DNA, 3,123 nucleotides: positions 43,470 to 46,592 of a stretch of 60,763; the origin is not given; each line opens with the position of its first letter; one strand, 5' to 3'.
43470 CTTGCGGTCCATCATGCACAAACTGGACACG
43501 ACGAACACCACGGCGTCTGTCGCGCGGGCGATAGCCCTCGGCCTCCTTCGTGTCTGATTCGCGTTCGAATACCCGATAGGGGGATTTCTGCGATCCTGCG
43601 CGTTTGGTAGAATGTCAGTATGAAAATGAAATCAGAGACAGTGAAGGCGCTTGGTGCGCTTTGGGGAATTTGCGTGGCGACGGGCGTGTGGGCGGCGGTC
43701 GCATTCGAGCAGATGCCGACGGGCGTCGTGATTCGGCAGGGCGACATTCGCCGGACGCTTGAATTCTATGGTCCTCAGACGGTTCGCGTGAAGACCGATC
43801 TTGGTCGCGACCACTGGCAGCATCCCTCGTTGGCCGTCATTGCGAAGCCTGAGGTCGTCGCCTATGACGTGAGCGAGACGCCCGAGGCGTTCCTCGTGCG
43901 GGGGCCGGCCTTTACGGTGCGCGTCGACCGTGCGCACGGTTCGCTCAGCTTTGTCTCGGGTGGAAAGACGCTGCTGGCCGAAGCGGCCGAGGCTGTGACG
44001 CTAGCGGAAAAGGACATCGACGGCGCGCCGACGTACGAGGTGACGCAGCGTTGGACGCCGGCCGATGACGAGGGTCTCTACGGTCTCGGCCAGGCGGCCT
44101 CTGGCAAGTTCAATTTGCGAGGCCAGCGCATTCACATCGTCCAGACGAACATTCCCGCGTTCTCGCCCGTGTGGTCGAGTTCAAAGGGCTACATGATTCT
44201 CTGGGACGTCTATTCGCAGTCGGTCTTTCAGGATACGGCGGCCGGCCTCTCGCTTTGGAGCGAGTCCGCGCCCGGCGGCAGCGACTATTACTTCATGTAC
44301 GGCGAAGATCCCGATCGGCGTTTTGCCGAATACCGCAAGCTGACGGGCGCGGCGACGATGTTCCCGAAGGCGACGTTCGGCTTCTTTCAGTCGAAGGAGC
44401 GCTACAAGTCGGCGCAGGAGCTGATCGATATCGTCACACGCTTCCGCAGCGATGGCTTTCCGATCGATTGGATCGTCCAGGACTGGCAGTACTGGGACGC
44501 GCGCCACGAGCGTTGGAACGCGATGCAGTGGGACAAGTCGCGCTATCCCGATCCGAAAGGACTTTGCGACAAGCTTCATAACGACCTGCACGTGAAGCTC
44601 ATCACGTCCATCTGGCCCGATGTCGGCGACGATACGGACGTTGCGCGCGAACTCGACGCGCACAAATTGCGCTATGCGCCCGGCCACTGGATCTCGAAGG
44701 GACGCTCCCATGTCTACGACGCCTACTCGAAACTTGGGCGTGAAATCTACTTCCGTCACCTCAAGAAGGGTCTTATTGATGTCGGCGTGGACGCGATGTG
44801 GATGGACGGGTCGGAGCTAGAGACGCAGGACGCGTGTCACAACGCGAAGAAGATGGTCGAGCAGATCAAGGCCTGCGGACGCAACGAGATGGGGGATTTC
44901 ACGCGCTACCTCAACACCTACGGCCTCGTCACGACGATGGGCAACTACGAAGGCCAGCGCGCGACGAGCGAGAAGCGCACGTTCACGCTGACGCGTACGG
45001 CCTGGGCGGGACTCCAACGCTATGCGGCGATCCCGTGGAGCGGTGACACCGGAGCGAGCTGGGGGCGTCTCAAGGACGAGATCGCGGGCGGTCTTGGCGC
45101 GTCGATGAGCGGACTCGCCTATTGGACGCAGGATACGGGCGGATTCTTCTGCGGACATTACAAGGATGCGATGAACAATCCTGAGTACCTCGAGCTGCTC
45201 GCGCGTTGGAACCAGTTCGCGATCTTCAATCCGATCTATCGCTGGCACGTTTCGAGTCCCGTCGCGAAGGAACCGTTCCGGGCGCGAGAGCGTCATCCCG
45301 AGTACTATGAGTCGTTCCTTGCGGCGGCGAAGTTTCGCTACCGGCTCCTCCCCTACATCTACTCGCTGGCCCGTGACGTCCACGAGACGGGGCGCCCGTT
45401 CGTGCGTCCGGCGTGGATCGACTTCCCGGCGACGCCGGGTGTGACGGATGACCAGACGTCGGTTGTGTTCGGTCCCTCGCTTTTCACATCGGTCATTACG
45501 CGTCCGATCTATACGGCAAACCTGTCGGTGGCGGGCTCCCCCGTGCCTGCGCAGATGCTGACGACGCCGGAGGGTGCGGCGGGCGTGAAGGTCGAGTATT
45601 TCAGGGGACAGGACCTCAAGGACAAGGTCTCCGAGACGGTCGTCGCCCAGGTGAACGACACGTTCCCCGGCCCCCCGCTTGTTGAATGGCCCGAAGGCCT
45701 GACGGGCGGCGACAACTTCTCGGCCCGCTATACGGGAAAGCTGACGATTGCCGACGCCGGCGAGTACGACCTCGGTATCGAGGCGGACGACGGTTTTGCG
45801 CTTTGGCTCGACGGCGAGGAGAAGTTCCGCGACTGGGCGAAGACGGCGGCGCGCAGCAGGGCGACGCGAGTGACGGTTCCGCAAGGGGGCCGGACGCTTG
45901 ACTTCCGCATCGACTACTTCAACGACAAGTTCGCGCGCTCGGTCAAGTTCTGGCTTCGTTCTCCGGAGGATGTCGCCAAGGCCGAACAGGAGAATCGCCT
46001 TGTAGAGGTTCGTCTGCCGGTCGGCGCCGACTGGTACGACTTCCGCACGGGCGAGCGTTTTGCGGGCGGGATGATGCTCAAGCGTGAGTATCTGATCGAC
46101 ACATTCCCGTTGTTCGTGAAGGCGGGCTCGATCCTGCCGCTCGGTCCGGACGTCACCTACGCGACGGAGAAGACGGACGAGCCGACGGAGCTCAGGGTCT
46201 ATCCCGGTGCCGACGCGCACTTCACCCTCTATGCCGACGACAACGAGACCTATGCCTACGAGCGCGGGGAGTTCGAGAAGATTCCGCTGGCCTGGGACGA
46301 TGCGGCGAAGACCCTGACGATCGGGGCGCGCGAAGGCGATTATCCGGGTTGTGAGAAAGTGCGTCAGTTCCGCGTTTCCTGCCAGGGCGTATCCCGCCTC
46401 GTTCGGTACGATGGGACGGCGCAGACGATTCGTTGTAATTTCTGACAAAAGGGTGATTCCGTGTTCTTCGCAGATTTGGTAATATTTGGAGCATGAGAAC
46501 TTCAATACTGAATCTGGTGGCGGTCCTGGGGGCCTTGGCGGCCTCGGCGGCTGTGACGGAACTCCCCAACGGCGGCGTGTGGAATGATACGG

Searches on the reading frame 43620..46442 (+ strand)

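Call 18: search_protein_families(library=ncbifam, proteins=[window:43620-46442:+], max_evalue=0.00001)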
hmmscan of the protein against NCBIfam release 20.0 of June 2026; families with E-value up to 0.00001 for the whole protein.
window:43620-46442:+ (941 aa): 3 families
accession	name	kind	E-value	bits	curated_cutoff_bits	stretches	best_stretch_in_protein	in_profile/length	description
NF040948.1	alpha_gluc_MalA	equivalog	9.2e-55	186.1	800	1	222-603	145-536/627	alpha-glucosidase MalA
NF007940.0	PRK10658.1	equivalog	5e-40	137.7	606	1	55-624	65-616/771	alpha-xylosidase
NF007746.0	PRK10426.1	equivalog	1.3e-19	70.1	553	1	183-621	186-614/683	alpha-glucosidase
